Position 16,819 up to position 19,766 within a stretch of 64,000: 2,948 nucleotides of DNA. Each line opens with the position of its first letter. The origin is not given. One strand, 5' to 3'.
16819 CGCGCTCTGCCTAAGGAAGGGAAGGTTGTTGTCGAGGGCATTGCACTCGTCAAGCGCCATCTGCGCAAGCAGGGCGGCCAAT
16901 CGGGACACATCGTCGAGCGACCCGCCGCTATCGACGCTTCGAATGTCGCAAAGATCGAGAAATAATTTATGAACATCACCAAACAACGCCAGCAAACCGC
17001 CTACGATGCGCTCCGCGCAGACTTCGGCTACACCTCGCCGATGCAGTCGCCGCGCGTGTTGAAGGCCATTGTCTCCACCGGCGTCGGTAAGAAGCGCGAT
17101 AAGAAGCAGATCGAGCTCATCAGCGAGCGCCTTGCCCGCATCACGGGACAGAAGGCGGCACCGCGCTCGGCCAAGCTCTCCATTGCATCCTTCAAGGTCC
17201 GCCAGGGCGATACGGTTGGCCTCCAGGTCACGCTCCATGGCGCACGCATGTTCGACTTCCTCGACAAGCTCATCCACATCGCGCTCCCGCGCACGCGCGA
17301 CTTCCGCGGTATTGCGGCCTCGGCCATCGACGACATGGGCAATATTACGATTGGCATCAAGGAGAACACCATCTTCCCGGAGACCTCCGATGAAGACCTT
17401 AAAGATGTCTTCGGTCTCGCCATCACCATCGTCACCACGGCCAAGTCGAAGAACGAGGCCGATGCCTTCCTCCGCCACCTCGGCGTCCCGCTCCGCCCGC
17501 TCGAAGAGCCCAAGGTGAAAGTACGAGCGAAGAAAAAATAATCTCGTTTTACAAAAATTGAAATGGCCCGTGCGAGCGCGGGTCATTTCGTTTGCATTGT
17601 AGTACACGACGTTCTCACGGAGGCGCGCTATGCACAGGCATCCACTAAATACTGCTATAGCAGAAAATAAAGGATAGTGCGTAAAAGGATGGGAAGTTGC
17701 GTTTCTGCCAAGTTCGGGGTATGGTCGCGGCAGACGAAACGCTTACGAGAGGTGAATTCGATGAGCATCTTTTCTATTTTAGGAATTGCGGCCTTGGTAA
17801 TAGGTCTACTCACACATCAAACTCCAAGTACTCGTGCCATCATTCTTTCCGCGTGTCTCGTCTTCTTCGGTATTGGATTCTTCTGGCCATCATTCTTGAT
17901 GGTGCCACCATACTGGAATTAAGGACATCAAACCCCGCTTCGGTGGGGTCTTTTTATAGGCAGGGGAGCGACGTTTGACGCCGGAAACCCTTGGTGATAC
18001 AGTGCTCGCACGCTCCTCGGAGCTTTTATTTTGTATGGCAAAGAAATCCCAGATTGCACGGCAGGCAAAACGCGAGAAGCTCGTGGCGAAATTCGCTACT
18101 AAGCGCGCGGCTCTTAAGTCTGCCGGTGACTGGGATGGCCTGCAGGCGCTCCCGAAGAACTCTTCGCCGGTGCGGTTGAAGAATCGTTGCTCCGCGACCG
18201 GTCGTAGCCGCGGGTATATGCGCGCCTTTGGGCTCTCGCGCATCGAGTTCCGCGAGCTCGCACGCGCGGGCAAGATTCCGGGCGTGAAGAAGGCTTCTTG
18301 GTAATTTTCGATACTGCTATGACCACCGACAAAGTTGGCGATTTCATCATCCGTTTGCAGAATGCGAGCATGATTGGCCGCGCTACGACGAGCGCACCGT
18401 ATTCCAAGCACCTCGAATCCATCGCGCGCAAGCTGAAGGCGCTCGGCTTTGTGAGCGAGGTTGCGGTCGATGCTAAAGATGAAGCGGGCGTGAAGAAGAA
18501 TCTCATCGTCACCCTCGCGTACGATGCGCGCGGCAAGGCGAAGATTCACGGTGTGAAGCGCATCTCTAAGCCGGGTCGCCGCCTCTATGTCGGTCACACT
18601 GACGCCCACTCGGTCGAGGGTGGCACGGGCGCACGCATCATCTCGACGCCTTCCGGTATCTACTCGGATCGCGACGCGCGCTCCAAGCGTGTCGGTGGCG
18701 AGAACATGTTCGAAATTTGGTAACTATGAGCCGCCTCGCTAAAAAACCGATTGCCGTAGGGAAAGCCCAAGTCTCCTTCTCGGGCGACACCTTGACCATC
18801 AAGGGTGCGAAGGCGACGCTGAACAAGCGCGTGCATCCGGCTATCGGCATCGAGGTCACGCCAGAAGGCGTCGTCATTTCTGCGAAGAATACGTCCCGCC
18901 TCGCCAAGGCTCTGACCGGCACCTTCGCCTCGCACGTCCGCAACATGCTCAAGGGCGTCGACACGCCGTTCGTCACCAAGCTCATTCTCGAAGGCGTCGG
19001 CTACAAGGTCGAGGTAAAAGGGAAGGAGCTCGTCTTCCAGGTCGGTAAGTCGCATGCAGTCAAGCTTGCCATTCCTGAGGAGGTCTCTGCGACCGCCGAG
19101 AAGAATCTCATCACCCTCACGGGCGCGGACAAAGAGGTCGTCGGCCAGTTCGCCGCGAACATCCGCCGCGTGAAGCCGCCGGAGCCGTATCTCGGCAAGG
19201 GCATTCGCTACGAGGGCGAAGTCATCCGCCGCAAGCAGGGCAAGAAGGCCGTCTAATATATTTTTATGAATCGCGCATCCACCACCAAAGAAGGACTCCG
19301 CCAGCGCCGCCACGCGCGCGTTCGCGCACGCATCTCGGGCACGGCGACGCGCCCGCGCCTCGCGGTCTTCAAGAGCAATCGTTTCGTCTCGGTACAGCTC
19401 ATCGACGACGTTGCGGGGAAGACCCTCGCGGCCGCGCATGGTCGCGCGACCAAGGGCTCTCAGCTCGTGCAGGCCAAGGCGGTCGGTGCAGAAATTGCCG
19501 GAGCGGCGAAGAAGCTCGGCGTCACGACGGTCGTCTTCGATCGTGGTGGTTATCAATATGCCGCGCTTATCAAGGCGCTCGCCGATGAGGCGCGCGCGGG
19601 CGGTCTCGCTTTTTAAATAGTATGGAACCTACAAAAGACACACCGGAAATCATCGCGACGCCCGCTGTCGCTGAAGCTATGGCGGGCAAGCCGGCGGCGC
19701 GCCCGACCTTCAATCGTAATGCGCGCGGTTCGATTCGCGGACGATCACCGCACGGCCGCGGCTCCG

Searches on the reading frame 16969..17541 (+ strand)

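Call 11: search_protein_families(library=pfam, proteins=[window:16969-17541:+], max_evalue=0.01)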
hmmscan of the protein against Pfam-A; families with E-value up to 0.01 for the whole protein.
window:16969-17541:+ (190 aa): 2 families
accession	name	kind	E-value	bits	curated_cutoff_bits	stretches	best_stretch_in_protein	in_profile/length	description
PF00673.26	Ribosomal_L5_C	-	4.5e-29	100.9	27.8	1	83-174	2-93/94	ribosomal L5P family C-terminus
PF00281.24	Ribosomal_L5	-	5.6e-14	52.6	34.9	1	23-78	1-57/57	Ribosomal protein L5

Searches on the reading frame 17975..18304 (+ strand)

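Call 11: search_protein_families(library=pfam, proteins=[window:17975-18304:+], max_evalue=0.01)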
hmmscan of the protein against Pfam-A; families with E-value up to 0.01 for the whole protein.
window:17975-18304:+ (109 aa): 1 family
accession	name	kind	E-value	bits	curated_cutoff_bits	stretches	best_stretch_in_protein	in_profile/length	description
PF00253.27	Ribosomal_S14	-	1.2e-27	95.8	27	1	56-108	2-54/54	Ribosomal protein S14p/S29e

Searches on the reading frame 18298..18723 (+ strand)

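Call 11: search_protein_families(library=pfam, proteins=[window:18298-18723:+], max_evalue=0.01)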
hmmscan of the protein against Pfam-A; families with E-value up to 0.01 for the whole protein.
window:18298-18723:+ (141 aa): 1 family
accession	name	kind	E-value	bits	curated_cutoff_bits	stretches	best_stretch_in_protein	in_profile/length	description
PF00410.24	Ribosomal_S8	-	1.6e-31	109.4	24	1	11-141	1-126/126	Ribosomal protein S8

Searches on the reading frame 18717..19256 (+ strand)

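Call 11: search_protein_families(library=pfam, proteins=[window:18717-19256:+], max_evalue=0.01)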
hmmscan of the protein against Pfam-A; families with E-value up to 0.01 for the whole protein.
window:18717-19256:+ (179 aa): 1 family
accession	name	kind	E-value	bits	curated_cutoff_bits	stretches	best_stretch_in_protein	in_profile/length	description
PF00347.28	Ribosomal_L6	-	3.9e-28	98.5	27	2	93-165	2-79/80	Ribosomal protein L6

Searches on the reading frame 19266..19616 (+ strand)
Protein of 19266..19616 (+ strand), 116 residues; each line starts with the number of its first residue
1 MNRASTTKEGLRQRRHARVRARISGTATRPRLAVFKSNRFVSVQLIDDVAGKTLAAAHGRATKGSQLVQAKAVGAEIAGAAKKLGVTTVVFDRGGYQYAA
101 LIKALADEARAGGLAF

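Call 11: search_protein_families(library=pfam, proteins=[window:19266-19616:+], max_evalue=0.01)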
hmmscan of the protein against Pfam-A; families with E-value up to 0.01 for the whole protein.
window:19266-19616:+ (116 aa): 1 family
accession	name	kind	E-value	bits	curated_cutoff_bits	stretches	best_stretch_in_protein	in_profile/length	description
PF00861.27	Ribosomal_L18p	-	2.3e-35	121.9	27.8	1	7-116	2-116/116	Ribosomal L18 of archaea, bacteria, mitoch. and chloroplast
